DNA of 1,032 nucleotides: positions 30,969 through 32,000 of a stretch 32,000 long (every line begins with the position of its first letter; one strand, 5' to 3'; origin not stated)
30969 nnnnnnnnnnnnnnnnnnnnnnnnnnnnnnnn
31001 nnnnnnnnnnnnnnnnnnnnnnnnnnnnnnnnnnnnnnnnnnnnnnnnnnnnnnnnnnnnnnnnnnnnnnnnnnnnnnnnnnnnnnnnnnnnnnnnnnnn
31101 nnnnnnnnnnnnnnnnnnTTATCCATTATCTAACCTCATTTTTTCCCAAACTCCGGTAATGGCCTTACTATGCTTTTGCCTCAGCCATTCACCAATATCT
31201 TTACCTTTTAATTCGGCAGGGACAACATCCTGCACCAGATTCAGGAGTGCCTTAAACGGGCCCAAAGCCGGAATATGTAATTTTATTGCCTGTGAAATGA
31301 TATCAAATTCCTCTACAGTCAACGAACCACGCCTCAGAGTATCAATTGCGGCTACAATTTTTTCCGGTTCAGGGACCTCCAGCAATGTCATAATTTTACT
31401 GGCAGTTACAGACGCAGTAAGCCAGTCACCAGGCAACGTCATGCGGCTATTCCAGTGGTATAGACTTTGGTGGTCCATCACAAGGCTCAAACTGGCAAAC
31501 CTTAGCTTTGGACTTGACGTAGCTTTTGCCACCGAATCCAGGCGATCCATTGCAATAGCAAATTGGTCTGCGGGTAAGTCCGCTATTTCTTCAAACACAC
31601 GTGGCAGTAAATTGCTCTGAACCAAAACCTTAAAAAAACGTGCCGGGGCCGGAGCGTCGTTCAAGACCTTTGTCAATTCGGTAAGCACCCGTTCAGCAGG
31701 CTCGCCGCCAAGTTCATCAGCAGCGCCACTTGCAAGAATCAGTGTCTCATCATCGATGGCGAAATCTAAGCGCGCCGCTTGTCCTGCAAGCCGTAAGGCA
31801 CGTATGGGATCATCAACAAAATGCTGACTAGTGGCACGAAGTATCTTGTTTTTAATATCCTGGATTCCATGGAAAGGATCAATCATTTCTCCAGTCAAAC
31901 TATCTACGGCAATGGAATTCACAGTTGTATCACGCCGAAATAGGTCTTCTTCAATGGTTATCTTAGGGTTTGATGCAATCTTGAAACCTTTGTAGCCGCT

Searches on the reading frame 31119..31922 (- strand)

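Call 31: search_protein_families(library=pfam, proteins=[window:31119-31922:-], max_evalue=0.001)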
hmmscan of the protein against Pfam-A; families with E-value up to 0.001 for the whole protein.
window:31119-31922:- (267 aa): 1 family
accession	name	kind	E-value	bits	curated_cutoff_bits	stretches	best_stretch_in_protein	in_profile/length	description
PF12627.12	PolyA_pol_RNAbd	-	3.9e-08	33.4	22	1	53-114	1-61/64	Probable RNA and SrmB- binding site of polymerase A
